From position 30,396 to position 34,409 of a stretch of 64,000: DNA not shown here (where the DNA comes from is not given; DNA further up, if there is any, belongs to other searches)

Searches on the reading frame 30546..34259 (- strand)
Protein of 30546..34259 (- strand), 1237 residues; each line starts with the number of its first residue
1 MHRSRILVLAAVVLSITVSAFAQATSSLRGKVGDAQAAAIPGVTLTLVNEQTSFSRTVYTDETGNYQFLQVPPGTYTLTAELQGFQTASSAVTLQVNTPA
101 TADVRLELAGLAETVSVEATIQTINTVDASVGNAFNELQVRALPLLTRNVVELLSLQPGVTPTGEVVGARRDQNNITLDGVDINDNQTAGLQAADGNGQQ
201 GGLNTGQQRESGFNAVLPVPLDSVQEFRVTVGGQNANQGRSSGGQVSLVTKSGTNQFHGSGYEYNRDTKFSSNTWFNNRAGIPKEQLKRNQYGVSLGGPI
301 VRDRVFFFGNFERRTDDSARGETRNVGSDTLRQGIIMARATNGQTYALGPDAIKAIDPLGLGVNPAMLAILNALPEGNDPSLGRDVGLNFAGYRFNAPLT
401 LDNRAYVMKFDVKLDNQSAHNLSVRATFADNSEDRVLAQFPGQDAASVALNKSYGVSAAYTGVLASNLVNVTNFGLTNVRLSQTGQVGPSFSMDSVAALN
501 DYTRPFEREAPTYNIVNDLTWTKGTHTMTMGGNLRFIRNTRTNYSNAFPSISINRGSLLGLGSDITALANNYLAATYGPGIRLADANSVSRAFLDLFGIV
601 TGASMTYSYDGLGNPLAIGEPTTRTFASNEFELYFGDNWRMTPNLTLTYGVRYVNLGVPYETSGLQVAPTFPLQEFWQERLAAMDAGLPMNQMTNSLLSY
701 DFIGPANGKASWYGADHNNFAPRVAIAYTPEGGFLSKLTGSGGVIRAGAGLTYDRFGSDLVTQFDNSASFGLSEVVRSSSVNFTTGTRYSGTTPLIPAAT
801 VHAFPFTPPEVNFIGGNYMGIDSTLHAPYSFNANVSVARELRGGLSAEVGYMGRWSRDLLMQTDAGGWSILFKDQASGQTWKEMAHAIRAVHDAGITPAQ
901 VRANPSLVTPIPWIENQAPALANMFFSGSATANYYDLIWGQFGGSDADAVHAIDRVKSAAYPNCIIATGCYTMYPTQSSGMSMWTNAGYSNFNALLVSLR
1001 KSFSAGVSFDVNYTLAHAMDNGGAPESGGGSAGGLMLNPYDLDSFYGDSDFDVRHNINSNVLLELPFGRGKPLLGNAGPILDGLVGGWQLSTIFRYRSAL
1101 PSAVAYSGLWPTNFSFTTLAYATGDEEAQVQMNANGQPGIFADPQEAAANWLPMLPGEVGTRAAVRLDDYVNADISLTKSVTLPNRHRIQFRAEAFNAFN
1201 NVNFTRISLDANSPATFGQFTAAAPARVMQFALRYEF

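Call 6: search_protein_families(library=pfam, proteins=[window:30546-34259:-], max_evalue=0.001)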
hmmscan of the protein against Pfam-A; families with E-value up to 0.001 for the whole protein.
window:30546-34259:- (1237 aa): 5 families
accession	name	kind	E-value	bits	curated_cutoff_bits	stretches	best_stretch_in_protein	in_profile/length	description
PF25183.1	OMP_b-brl_4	-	4.1e-132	442.7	30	1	249-1230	1-838/838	Outer membrane beta barrel domain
PF13620.12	CarboxypepD_reg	-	3.4e-20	72.6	32.3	1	27-107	1-82/82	Carboxypeptidase regulatory-like domain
PF13715.12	CarbopepD_reg_2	-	8.1e-10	39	32.2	1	29-106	2-76/88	CarboxypepD_reg-like domain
PF17210.9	SdrD_B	-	6.2e-08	33.3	29.7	1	33-127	17-108/112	SdrD B-like domain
PF17802.7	SpaA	-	1.2e-06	29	23.1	1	31-102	7-83/91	Prealbumin-like fold domain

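Call 9: find_related_loci(query=window:30546-34259:-, collection=genome_contigs, flank=6000)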
Query window:30546-34259:- (1237 aa) in genome_contigs; peptide patterns used: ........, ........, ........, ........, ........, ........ (x = any residue, [..] = any of these).
128 stretches matched a pattern; 52 encode a relative of the query (tblastn E <= 1e-3); 50 distinct loci.
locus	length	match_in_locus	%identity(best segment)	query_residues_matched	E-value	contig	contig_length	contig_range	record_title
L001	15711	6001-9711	68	1-1237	0e+0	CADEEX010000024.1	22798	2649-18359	MAG: uncultured Acidobacteria bacterium isolate Acidobacteria sp. RBC099 genome assembly, contig: MAG099_24, whole genom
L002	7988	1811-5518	49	17-1237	0e+0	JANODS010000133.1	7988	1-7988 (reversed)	MAG: Acidobacteriota bacterium isolate VAR_17_concoct_31 VAR_17_k141_2205512, whole genome shotgun sequence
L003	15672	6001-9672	48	21-1237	0e+0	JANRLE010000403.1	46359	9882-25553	MAG: Bryobacteraceae bacterium isolate bins.48 k141_5028920, whole genome shotgun sequence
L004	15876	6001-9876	48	31-1234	0e+0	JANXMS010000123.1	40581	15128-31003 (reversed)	MAG: Acidobacteria bacterium isolate 338R_concoct_101 338R_k141_519769, whole genome shotgun sequence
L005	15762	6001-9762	32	8-1237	1e-161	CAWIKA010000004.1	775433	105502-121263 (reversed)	MAG: uncultured Acidobacteriaceae bacterium isolate MFD09495.bin.1.59 genome assembly, contig: contig_1397, whole genome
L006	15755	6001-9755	33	8-1237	1e-113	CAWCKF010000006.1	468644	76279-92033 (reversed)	MAG: uncultured Acidobacteriaceae bacterium isolate MFD01231.bin.2.65 genome assembly, contig: contig_33440, whole genom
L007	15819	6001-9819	29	25-1237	3e-125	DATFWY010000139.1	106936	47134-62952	MAG TPA_asm: Blastocatellia bacterium isolate SMAG_U9503 k141_338803, whole genome shotgun sequence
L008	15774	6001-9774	35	1-1237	0e+0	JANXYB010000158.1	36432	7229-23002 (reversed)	MAG: Acidobacteriaceae bacterium isolate GL140_3_metabat_263 GL140_3_k141_1849510, whole genome shotgun sequence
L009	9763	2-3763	34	36-1237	0e+0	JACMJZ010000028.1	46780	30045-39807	MAG: Pyrinomonadaceae bacterium isolate ES-bin-189 ES-bin-189-contig-k141_10922133, whole genome shotgun sequence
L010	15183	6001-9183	26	6-1237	4e-52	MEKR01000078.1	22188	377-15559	MAG: Acidobacteria bacterium RIFCSPLOWO2_02_FULL_61_28 rifcsplowo2_02_scaffold_2689, whole genome shotgun sequence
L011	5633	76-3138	27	52-1237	2e-47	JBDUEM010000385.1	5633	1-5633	MAG: Bryobacteraceae bacterium isolate cluster4_bin.95 NODE_54584_length_5633_cov_15.867874, whole genome shotgun sequen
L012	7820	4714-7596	25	8-1104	2e-45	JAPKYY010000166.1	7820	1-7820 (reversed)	MAG: Acidobacteria bacterium isolate LacPavin_0920_WC57_MAG_56_7 LacPavin_0920_WC57_scaffold_1345063, whole genome shotg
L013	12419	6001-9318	33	1-1237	7e-43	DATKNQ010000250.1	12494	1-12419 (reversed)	MAG TPA_asm: Bryobacteraceae bacterium isolate SMAG_U14741 k141_2539076, whole genome shotgun sequence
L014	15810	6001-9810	26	1-1234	9e-42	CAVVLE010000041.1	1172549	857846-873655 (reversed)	MAG: uncultured Acidobacteriota bacterium isolate MFD09222.bin.1.174 genome assembly, contig: contig_5015, whole genome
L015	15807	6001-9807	27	3-1234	4e-41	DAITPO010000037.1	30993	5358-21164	MAG TPA_asm: Candidatus Acidiferrales bacterium isolate CTOTU28694 NODE_644_length_30993_cov_14.858330, whole genome sho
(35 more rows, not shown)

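Call 13: find_related_loci(query=window:30546-34259:-, collection=metagenome_contigs, flank=5000)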
Query window:30546-34259:- (1237 aa) in metagenome_contigs; peptide patterns used: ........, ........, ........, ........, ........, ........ (x = any residue, [..] = any of these).
135 stretches matched a pattern; 55 encode a relative of the query (tblastn E <= 1e-3); 55 distinct loci.
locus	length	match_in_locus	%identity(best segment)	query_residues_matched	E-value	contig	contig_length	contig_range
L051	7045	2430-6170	65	1-1237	0e+0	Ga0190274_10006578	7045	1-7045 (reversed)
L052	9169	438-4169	62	1-1237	0e+0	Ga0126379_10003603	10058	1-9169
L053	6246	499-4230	62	1-1237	0e+0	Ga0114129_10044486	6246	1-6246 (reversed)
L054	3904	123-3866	60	1-1237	0e+0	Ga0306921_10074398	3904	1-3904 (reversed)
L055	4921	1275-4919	62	1-1207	0e+0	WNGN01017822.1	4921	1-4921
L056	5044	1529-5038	61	5-1179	0e+0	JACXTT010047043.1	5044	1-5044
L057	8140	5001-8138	60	1-1037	0e+0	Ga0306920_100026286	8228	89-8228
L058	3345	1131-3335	61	1-730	0e+0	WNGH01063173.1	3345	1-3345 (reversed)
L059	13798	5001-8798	34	4-1237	0e+0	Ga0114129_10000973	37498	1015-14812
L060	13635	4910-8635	36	8-1237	0e+0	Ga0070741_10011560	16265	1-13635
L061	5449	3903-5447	60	1-511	0e+0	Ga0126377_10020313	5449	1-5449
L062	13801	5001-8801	31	1-1237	3e-154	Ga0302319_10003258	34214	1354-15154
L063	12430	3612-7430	29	25-1237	1e-125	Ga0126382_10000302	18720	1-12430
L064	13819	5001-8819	29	25-1237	2e-125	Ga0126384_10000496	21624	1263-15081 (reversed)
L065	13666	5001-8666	32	8-1237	1e-158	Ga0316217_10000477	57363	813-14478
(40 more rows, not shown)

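Call 28: search_protein_families(library=ncbifam, proteins=[window:30546-34259:-])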
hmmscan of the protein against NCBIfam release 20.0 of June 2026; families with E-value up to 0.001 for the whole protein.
window:30546-34259:- (1237 aa): 2 families
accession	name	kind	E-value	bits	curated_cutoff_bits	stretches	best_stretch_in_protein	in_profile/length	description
NF052345.1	S_layer_anammox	exception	2.5e-07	28.5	1400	1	15-131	1303-1416/1596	Kustd1514 family S-layer glycoprotein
NF012181.0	MSCRAMM_SdrD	exception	0.00012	19.6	2500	1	32-89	918-975/1379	MSCRAMM family adhesin SdrD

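Call 70: search_protein_families(library=pfam, proteins=[L057:2957-4585:-])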
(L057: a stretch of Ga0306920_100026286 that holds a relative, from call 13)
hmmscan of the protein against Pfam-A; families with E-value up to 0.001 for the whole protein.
L057:2957-4585:- (542 aa): 7 families
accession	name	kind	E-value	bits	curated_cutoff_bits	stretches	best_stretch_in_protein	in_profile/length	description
PF00158.32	Sigma54_activat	-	1.8e-69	233.2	20.2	1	210-375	2-167/168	Sigma-54 interaction domain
PF25601.1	AAA_lid_14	-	2e-28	98.5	27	1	381-462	1-82/87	AAA+ ATPase lid domain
PF14532.12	Sigma54_activ_2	-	9.5e-21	74.9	25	1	210-380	1-138/138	Sigma-54 interaction domain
PF13185.12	GAF_2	-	1.9e-10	41.5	28.6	1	43-176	8-135/136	GAF domain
PF02954.25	HTH_8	-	2.2e-08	34.1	22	1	472-511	2-41/42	Bacterial regulatory protein, Fis family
PF01590.32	GAF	-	3.3e-07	31.3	22.4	1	41-175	4-132/133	GAF domain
PF07728.20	AAA_5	-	4.3e-07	30.5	22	1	233-350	2-122/139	AAA domain (dynein-related subfamily)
